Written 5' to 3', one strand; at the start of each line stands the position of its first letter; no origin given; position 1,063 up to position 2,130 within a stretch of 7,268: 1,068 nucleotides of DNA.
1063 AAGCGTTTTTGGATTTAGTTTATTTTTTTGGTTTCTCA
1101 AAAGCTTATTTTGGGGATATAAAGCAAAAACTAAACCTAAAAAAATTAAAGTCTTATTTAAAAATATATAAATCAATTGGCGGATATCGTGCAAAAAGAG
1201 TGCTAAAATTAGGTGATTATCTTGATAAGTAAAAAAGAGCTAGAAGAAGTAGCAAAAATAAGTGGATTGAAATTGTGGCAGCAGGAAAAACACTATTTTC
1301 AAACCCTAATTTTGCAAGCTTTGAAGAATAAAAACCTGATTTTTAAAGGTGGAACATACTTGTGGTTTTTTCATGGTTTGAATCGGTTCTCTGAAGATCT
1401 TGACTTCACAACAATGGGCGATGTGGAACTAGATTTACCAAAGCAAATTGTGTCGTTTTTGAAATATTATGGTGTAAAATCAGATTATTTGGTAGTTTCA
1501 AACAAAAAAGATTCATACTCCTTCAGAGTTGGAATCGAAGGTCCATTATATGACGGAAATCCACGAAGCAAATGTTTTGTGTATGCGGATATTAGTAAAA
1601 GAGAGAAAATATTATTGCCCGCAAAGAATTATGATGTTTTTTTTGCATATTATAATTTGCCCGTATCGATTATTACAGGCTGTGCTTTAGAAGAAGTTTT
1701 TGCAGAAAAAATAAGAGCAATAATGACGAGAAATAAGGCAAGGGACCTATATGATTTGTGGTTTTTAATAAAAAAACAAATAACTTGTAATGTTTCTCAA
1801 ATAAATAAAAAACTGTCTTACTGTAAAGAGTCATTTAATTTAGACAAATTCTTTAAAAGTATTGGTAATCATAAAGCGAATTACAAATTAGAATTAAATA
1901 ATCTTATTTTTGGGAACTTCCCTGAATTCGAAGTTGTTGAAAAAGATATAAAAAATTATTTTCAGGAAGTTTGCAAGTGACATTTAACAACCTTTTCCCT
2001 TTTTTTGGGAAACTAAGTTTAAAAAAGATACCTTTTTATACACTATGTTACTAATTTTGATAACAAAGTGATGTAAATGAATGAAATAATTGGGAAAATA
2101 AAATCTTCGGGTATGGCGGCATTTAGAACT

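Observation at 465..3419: Two diverged AbiEi/AbiEii modules in tandem, each framed by the same 5' (88 bp) and 3' (~29 nt) ends: a cassette-like architecture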

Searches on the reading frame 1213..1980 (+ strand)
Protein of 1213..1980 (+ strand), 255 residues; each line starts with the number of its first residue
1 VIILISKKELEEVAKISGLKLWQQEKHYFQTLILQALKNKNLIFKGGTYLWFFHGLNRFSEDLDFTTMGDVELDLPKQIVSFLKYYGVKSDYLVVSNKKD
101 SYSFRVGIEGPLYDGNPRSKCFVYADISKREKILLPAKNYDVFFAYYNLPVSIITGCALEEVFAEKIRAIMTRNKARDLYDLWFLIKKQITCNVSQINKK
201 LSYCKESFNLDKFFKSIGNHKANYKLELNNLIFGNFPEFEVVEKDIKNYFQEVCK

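Call 4: search_protein_families(library=pfam, proteins=[window:1213-1980:+], max_evalue=0.01)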
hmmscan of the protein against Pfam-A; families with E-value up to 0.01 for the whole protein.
window:1213-1980:+ (255 aa): 1 family
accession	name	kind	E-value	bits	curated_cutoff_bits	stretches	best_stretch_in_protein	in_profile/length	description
PF08843.17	AbiEii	-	8.3e-25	88.5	22.5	1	35-212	8-199/238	Nucleotidyl transferase AbiEii toxin, Type IV TA system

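Call 5: search_protein_families(library=padloc, proteins=[window:1213-1980:+], max_evalue=0.01)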
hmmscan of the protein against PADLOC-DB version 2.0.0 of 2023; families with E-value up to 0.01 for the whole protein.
window:1213-1980:+ (255 aa): 29 families (the best 25 are shown)
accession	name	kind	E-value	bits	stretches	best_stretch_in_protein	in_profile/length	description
PDLC02323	AbiEii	-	7.9e-64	213.6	1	5-250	2-247/248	AbiEii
PDLC02304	AbiEii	-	2.3e-38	130.6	1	5-253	2-258/260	AbiEii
PDLC02307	AbiEii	-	3.4e-20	70.8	1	21-217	3-174/219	AbiEii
PDLC02317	AbiEii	-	2.8e-19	67.4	1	4-190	1-207/396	AbiEii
PDLC02293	AbiEii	-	5e-18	63.6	2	23-68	19-68/270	AbiEii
PDLC02330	AbiEii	-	1.4e-17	62.2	1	28-197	9-170/219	AbiEii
PDLC02313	AbiEii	-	1.9e-17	61.7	1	26-202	24-204/254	AbiEii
PDLC02296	AbiEii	-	7e-17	59.5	2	33-84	33-88/282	AbiEii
PDLC02318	AbiEii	-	1.6e-15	55.3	1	27-189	28-187/280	AbiEii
PDLC02321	AbiEii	-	1.2e-14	52.7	2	141-240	171-274/296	AbiEii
PDLC02324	AbiEii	-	1.8e-14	52.1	2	40-69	25-54/231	AbiEii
PDLC02328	AbiEii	-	2.4e-14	51.7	1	35-188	9-144/203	AbiEii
PDLC02294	AbiEii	-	1.2e-13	49.5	1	39-200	42-199/260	AbiEii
PDLC02292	AbiEii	-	3.4e-13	48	2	23-70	27-75/283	AbiEii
PDLC02305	AbiEii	-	8.7e-12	42.9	1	6-199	4-203/306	AbiEii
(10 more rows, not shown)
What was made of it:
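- Checked: 1213-1980 and 2624-3370 match Pfam PF08843 AbiEii (E 8e-25 and 5e-27) and PADLOC AbiEii (E 8e-64 and 4e-58) (calls 4, 5).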

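Call 9: find_encoding_contigs(protein=window:1213-1980:+, flank=10000, max_places=10)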
Protein window:1213-1980:+ (255 aa): 8 contigs read that carry it; 8 places shown.
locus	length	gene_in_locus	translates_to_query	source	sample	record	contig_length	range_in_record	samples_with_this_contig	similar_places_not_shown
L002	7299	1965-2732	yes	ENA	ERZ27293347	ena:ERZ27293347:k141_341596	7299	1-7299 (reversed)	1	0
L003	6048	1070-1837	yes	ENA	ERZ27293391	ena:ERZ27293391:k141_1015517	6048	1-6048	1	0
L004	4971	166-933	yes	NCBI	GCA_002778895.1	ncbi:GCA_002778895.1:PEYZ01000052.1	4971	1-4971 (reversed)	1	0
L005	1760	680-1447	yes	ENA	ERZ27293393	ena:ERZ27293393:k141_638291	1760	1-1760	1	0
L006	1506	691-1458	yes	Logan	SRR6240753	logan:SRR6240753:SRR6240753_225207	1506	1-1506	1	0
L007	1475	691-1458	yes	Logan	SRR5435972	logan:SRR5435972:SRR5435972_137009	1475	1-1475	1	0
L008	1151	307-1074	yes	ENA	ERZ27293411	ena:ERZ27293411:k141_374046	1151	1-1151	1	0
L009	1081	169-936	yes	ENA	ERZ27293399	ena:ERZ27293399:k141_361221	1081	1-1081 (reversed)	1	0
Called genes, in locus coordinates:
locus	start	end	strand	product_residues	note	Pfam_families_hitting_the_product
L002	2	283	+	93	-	?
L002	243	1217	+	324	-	-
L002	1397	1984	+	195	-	-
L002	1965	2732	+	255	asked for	PF08843:AbiEii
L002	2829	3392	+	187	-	-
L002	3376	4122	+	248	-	PF08843:AbiEii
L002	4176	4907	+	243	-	-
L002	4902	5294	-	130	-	PF10130:PIN_2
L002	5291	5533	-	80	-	PF26688:RHH_12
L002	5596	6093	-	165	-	PF02778:tRNA_int_endo_N, PF01974:tRNA_int_endo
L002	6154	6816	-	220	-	-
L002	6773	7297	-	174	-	?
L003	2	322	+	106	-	?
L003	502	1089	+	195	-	-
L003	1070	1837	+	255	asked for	PF08843:AbiEii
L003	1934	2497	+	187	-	-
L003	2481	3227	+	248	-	PF08843:AbiEii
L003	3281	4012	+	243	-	-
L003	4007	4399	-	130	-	PF10130:PIN_2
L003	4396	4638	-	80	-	PF26688:RHH_12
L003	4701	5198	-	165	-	PF02778:tRNA_int_endo_N, PF01974:tRNA_int_endo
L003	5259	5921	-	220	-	-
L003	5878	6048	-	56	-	?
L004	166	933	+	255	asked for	PF08843:AbiEii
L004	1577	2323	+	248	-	PF08843:AbiEii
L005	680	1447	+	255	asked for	PF08843:AbiEii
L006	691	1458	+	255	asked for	PF08843:AbiEii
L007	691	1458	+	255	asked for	PF08843:AbiEii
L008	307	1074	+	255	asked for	PF08843:AbiEii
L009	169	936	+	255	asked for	PF08843:AbiEii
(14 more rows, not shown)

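Call 27: find_homologous_proteins(query=window:1213-1980:+, max_evalue=1e-20)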
Query window:1213-1980:+ (255 aa): 1849 proteins with E <= 1e-20 among 3413 candidates; the best 120 are listed.
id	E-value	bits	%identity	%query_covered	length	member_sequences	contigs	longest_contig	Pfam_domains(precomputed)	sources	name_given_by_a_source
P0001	1.6e-166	570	100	100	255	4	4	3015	PF08843.18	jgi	-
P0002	1.3e-112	393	71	98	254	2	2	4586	PF08843.18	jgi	-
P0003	1.2e-78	282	54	98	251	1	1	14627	PF08843.18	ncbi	-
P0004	4.1e-67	244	49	97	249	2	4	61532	PF08843.18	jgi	-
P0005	8.7e-67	243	48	97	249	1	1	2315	PF08843.18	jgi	jgi:predicted nucleotidyltransferase component of viral defense system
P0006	2.1e-66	242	48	95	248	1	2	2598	PF08843.18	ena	-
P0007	1.0e-65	240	48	94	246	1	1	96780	PF08843.18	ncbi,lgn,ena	-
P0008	1.8e-65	239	48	95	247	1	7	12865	PF08843.18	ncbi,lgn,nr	ncbi:MAG: nucleotidyl transferase AbiEii/AbiGii toxin family protein [Candidatus ainarchaeum sp.]|nr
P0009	6.6e-65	237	46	97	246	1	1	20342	PF08843.18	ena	-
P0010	7.5e-65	237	47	98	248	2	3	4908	PF08843.18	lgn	-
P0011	8.0e-65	237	47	96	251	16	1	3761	PF08843.18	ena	-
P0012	1.5e-64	236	47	98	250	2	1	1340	PF08843.18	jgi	-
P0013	2.0e-64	236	45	95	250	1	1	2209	PF08843.18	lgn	-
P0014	1.1e-63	233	45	96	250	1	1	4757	PF08843.18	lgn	-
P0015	1.3e-63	233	49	98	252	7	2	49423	PF08843.18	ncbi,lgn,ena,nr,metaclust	ncbi:MAG: hypothetical protein COT14_04015 [Candidatus Diapherotrites archaeon CG08_land_8_20_14_0_2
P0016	1.5e-63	233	46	94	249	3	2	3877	PF08843.18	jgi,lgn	jgi:hypothetical protein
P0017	2.0e-63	232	47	95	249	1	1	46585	PF08843.18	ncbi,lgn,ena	-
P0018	2.2e-63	232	45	93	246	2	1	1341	PF08843.18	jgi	jgi:predicted nucleotidyltransferase component of viral defense system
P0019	2.7e-63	232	46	98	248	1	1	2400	PF08843.18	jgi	jgi:predicted nucleotidyltransferase component of viral defense system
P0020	3.7e-63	231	45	96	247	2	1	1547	PF08843.18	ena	-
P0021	3.7e-63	231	47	97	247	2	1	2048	PF08843.18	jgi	-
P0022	5.6e-63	231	47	97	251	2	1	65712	PF08843.18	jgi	jgi:predicted nucleotidyltransferase component of viral defense system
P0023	6.1e-63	231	46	95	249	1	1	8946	PF08843.18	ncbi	ncbi:MAG: nucleotidyl transferase AbiEii/AbiGii toxin family protein [Candidatus Micrarchaeota archa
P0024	8.0e-63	230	46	95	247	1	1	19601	PF08843.18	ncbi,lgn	-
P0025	1.1e-62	230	45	96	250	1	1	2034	PF08843.18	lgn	-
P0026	1.1e-62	230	48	94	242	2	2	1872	PF08843.18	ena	-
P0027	1.1e-62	230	47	97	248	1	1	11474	PF08843.18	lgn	-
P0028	1.2e-62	230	44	98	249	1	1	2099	PF08843.18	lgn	-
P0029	1.2e-62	230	44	97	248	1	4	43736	PF08843.18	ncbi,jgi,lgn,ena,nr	ncbi:nucleotidyl transferase AbiEii/AbiGii toxin family protein [Candidatus Micrarchaeota archaeon]|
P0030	1.2e-62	230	47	93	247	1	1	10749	PF08843.18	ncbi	ncbi:MAG: nucleotidyl transferase AbiEii/AbiGii toxin family protein [Candidatus Micrarchaeota archa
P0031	1.6e-62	229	51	94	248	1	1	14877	PF08843.18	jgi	jgi:predicted nucleotidyltransferase component of viral defense system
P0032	2.4e-62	229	45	97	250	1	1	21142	PF08843.18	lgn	-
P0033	3.2e-62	228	45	97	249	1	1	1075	PF08843.18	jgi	jgi:predicted nucleotidyltransferase component of viral defense system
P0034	3.5e-62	228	44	97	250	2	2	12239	PF08843.18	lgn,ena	-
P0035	4.0e-62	228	47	97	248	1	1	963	PF08843.18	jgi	-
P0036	5.3e-62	228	47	95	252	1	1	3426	PF08843.18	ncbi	-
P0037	5.5e-62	228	46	97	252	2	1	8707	PF08843.18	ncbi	-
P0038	6.4e-62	227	47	96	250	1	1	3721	PF08843.18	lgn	-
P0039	6.7e-62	227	46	93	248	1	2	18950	PF08843.18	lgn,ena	-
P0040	7.5e-62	227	46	96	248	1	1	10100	PF08843.18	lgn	-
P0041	9.1e-62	227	46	96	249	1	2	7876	PF08843.18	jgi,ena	-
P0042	1.2e-61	227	42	95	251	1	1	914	PF08843.18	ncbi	-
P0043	1.2e-61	227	45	98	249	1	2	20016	PF08843.18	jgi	jgi:predicted nucleotidyltransferase component of viral defense system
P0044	1.4e-61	226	48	92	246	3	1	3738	PF08843.18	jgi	jgi:predicted nucleotidyltransferase component of viral defense system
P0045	1.6e-61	226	46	95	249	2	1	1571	PF08843.18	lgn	-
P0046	2.1e-61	226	44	94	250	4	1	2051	PF08843.18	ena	-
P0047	3.0e-61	225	44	98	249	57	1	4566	PF08843.18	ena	-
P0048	3.5e-61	225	45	94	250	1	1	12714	PF08843.18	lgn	-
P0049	3.7e-61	225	44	96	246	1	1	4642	PF08843.18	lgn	-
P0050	5.0e-61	224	45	96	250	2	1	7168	PF08843.18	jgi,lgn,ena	-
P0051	7.8e-61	224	47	95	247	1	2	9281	PF08843.18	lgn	-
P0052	8.9e-61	224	46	96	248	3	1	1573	PF08843.18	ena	-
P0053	1.1e-60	223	45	97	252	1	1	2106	PF08843.18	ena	-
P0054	1.2e-60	223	42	94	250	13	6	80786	PF08843.18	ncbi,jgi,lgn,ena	-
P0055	1.8e-60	223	44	93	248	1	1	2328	PF08843.18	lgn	-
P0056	1.8e-60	223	46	96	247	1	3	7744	PF08843.18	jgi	jgi:predicted nucleotidyltransferase component of viral defense system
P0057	1.9e-60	223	44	94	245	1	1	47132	PF08843.18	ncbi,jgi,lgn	-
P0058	1.9e-60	223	48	95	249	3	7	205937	PF08843.18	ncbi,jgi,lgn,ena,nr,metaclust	ncbi:hypothetical protein COV61_00950 [Candidatus Micrarchaeota archaeon CG11_big_fil_rev_8_21_14_0_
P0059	1.9e-60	223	44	98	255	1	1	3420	PF08843.18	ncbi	-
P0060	2.1e-60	222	44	97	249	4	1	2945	PF08843.18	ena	-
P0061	2.8e-60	222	44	96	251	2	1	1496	PF08843.18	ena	-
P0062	3.6e-60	222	44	97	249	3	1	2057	PF08843.18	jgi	-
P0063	3.8e-60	222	45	91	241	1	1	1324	PF08843.18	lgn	-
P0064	3.9e-60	222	47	96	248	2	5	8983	PF08843.18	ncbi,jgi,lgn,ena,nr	ncbi:MAG: hypothetical protein COT90_03510 [Candidatus Diapherotrites archaeon CG10_big_fil_rev_8_21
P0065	4.7e-60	221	44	96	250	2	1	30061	PF08843.18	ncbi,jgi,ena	ncbi:MAG: nucleotidyl transferase AbiEii/AbiGii toxin family protein [archaeon]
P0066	5.0e-60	221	44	97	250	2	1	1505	PF08843.18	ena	-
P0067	5.6e-60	221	44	96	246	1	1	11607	PF08843.18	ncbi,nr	ncbi:MAG: nucleotidyl transferase AbiEii/AbiGii toxin family protein [Candidatus Diapherotrites arch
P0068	5.6e-60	221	43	94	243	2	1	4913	PF08843.18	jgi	-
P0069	5.7e-60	221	42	95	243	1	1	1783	PF08843.18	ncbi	ncbi:MAG: nucleotidyl transferase AbiEii/AbiGii toxin family protein, partial [Nitrososphaeria archa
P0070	6.6e-60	221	45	98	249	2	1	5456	PF08843.18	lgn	-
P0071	7.0e-60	221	43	93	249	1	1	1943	PF08843.18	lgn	-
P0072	8.1e-60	221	44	98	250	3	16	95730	PF08843.18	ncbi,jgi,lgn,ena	jgi:hypothetical protein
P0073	8.3e-60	220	46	97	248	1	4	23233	PF08843.18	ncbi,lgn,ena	-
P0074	9.4e-60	220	45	96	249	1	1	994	PF08843.18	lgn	-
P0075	1.0e-59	220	47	96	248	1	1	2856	PF08843.18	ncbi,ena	-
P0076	1.1e-59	220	43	98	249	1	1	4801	PF08843.18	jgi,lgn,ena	-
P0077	1.2e-59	220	43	94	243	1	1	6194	PF08843.18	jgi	-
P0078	1.4e-59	220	45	93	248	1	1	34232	PF08843.18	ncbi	-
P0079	1.5e-59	220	47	97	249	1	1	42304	PF08843.18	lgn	-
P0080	1.6e-59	220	46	94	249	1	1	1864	PF08843.18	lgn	-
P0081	1.8e-59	219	43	97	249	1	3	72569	PF08843.18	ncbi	ncbi:MAG: nucleotidyl transferase AbiEii/AbiGii toxin family protein [Thermoplasmataceae archaeon]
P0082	1.9e-59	219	44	95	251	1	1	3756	PF08843.18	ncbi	ncbi:MAG: nucleotidyl transferase AbiEii/AbiGii toxin family protein [Candidatus Micrarchaeota archa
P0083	2.0e-59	219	44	95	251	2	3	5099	PF08843.18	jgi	-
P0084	2.1e-59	219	43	96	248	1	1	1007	PF08843.18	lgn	-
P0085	2.3e-59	219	45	98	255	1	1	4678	PF08843.18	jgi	-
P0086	2.3e-59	219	45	91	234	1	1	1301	PF08843.18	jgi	-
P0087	2.4e-59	219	47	92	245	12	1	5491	PF08843.18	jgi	jgi:hypothetical protein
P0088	2.5e-59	219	41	94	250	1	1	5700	PF08843.18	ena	-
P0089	3.1e-59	219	43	94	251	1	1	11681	PF08843.18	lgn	-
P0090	3.4e-59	218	43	95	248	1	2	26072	PF08843.18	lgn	-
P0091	3.5e-59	218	43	96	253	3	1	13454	PF08843.18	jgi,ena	-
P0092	3.8e-59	218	45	95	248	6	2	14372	PF08843.18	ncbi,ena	-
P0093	3.8e-59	218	45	98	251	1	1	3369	PF08843.18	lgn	-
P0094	4.2e-59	218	44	97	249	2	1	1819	PF08843.18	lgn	-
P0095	5.1e-59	218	46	97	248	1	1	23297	PF08843.18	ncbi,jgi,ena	ncbi:MAG: nucleotidyl transferase AbiEii/AbiGii toxin family protein [Candidatus Micrarchaeota archa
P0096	5.5e-59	218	45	96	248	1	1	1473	PF08843.18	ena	-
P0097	5.5e-59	218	45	95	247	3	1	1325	PF08843.18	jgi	-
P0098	5.7e-59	218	44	97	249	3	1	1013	PF08843.18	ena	-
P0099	6.0e-59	218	41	96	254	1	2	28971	PF08843.18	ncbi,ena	-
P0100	6.5e-59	218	45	96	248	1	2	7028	PF08843.18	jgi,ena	-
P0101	8.3e-59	217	46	97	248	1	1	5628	PF08843.18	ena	-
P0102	8.4e-59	217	46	91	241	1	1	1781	PF08843.18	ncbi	-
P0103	9.4e-59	217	44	95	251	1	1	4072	PF08843.18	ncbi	ncbi:MAG: nucleotidyl transferase AbiEii/AbiGii toxin family protein [Candidatus Micrarchaeota archa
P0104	9.5e-59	217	46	98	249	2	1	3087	PF08843.18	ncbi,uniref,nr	ncbi:TPA: nucleotidyl transferase AbiEii/AbiGii toxin family protein [archaeon]|uniref:Nucleotidyl t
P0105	1.0e-58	217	44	94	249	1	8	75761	PF08843.18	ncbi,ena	-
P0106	1.1e-58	217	46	97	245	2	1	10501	PF08843.18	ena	-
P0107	1.2e-58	217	43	97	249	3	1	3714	PF08843.18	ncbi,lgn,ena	-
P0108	1.4e-58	216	45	96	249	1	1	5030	PF08843.18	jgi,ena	-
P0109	1.6e-58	216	47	93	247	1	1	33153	PF08843.18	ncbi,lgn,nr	ncbi:MAG: nucleotidyl transferase AbiEii/AbiGii toxin family protein [archaeon]|nr:nucleotidyl trans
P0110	1.6e-58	216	45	97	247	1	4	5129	PF08843.18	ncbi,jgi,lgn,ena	-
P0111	1.7e-58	216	46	96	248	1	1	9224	PF08843.18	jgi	-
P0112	1.8e-58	216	44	97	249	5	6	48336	PF08843.18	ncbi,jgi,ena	jgi:hypothetical protein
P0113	1.8e-58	216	44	97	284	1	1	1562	PF08843.18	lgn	-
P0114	1.9e-58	216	43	98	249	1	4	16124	PF08843.18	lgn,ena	-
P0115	2.0e-58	216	45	94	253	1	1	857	PF08843.18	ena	-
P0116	2.0e-58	216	44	94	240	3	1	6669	PF08843.18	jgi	jgi:predicted nucleotidyltransferase component of viral defense system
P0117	2.1e-58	216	44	97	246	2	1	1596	PF08843.18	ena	-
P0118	2.4e-58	216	45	96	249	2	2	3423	PF08843.18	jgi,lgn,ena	-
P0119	2.4e-58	216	43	94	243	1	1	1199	PF08843.18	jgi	jgi:Uncharacterized conserved protein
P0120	2.5e-58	216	43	99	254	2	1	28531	PF08843.18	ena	-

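Call 28: find_encoding_contigs(protein=P0002, flank=10000, max_places=6)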
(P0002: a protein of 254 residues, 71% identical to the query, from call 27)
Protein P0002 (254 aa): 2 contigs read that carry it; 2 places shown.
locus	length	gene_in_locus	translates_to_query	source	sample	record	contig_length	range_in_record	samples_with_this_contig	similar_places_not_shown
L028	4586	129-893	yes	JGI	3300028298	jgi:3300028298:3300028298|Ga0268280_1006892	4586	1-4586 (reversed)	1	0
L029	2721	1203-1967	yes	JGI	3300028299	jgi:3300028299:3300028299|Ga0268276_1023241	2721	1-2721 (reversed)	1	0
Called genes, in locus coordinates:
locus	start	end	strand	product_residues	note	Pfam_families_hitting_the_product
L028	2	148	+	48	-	?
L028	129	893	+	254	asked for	PF08843:AbiEii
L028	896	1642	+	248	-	-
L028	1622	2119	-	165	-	PF02778:tRNA_int_endo_N, PF01974:tRNA_int_endo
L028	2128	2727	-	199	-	-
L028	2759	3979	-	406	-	PF01142:TruD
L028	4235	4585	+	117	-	?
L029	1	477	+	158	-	?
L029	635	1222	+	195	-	-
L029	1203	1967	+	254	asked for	PF08843:AbiEii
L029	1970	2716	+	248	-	-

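Call 29: find_encoding_contigs(protein=P0003, flank=8000, max_places=4)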
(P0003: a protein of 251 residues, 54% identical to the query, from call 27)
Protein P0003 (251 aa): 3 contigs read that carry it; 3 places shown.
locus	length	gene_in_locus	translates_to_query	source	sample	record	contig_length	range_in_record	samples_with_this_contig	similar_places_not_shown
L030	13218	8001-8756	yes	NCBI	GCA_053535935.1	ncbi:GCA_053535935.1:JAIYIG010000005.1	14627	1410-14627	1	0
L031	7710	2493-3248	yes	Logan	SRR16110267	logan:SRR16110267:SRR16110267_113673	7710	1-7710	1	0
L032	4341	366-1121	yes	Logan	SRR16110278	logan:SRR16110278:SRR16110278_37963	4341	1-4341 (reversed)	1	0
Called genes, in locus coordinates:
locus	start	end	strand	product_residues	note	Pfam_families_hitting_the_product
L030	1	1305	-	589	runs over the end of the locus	-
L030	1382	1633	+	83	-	-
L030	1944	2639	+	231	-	-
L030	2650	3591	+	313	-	-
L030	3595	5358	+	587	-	-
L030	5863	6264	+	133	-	PF03479:PCC (faint)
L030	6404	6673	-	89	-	-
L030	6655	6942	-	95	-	-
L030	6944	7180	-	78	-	PF10884:DUF2683 (weak)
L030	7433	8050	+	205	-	-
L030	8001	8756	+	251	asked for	PF08843:AbiEii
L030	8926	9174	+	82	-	-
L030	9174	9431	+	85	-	-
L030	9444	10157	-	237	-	-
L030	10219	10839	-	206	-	PF02223:Thymidylate_kin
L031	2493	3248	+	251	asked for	PF08843:AbiEii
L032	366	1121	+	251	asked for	PF08843:AbiEii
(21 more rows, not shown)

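Call 53: search_protein_families(library=ncbifam, proteins=[L002:243-1217:+], max_evalue=0.01)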
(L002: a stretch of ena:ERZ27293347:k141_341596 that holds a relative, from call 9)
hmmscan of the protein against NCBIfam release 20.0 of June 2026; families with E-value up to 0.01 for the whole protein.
L002:243-1217:+ (324 aa): 2 families
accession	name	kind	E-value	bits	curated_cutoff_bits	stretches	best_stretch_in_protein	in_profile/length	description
NF043009.1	Cyt554Puf2C_Caul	equivalog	0.0061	15.4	800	1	23-89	283-352/416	cytochrome c-554 Puf2C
NF053656.1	redoxin_TUGYCR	domain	0.0083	16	100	0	19-78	20-76/146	TUGYCR motif thioredoxin fold (seleno)protein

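Call 66: search_solved_structures(query=window:1213-1980:+, max_evalue=0.01)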
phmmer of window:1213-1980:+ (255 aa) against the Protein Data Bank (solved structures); distinct sequences matched with E-value up to 0.01: 2.
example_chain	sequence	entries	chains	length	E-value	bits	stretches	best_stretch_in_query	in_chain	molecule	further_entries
4o8s_A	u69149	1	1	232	1e-06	31.8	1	32-188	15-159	Putative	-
4ok0_A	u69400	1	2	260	1.2e-06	31.5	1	31-188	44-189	Putative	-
